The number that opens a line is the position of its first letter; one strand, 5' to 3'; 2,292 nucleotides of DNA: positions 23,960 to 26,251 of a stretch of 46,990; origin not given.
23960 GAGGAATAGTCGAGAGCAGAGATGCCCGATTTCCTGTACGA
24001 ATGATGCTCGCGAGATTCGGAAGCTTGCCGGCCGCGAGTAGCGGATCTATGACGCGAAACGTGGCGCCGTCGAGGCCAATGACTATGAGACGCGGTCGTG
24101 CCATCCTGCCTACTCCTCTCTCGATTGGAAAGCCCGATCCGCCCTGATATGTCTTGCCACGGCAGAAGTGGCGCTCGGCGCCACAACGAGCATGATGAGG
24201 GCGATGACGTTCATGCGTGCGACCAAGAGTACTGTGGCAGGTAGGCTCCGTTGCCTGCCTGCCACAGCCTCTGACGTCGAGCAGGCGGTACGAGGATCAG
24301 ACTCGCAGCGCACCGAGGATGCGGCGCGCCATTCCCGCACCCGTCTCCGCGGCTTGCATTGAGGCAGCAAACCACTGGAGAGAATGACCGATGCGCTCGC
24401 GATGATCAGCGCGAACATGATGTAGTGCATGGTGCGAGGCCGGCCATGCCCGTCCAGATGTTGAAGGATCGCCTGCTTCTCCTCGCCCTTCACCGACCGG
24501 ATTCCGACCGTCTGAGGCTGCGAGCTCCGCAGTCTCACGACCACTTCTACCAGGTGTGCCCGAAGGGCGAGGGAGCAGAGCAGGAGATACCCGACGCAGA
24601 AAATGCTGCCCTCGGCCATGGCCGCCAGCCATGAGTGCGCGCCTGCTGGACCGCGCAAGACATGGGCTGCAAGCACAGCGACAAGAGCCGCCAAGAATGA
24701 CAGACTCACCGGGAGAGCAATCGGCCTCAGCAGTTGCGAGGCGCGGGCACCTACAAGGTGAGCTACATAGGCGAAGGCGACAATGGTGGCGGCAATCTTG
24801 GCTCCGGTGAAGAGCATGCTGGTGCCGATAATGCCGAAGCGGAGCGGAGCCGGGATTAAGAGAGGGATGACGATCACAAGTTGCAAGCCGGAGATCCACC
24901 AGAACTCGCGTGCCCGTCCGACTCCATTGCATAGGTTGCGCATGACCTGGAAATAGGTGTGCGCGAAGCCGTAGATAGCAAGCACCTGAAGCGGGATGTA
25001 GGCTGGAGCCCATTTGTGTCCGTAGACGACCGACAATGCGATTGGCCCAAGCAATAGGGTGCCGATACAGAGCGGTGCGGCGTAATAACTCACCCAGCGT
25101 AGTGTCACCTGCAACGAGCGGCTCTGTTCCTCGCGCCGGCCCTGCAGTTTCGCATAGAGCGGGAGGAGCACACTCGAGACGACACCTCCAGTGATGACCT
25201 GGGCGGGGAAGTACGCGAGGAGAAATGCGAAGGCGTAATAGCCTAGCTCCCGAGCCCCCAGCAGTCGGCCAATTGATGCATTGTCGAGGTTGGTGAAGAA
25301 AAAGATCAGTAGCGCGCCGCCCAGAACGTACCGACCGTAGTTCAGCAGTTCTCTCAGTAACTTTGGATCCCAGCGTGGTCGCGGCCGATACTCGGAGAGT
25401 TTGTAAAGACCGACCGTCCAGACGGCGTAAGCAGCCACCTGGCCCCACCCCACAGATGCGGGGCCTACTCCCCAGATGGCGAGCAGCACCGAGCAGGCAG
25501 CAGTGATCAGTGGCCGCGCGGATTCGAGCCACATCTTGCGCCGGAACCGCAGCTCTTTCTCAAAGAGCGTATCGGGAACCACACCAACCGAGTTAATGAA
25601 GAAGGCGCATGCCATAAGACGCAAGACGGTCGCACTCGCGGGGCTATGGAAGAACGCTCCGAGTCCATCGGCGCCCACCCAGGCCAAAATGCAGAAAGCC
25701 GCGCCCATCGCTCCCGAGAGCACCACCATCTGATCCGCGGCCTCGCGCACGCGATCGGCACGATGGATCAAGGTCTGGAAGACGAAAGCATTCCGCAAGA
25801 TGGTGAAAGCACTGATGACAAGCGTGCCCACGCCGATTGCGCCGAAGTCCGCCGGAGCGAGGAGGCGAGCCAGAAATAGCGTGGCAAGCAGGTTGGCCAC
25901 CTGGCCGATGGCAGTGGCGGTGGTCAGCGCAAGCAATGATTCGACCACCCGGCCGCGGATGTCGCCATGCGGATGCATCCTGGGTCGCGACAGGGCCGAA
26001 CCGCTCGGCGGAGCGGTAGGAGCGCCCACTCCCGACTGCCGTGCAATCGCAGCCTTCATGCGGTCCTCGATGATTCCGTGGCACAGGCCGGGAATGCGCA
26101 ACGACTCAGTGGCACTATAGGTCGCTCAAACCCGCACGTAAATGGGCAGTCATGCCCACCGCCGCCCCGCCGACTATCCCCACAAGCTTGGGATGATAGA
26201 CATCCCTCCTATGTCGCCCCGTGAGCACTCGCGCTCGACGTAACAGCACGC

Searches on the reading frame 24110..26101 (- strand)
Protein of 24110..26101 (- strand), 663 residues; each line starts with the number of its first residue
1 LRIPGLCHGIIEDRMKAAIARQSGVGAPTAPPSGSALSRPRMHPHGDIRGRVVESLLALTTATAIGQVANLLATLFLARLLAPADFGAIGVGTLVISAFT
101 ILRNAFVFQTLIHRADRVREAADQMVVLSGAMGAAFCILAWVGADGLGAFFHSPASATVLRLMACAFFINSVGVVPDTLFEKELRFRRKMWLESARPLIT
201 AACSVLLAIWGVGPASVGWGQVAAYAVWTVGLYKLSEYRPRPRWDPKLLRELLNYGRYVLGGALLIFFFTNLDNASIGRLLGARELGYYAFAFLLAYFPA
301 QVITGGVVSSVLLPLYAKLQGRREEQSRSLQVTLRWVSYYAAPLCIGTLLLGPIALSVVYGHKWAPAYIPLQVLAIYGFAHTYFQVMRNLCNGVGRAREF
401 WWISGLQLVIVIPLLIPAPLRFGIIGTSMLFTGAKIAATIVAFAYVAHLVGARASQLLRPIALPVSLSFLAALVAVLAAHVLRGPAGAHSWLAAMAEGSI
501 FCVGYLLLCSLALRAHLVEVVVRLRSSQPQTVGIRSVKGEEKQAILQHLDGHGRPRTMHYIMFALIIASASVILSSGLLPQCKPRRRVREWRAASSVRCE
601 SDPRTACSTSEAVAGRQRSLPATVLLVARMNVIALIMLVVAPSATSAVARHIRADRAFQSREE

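Call 8: search_protein_families(library=pfam, proteins=[window:24110-26101:-], max_evalue=0.001)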
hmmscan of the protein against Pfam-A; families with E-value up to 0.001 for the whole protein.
window:24110-26101:- (663 aa): 2 families
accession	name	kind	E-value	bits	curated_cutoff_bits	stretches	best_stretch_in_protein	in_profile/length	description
PF13440.11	Polysacc_synt_3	-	1.4e-56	192.3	23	1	77-367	2-291/293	Polysaccharide biosynthesis protein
PF01943.22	Polysacc_synt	-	5.6e-21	75.6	28.2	1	54-320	3-274/274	Polysaccharide biosynthesis protein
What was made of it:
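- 24110..26101 (-): Wzx-type flippase (Polysacc_synt_3), heading the wzx-D-C unit. Pfam E 1.4e-56 (call 8).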
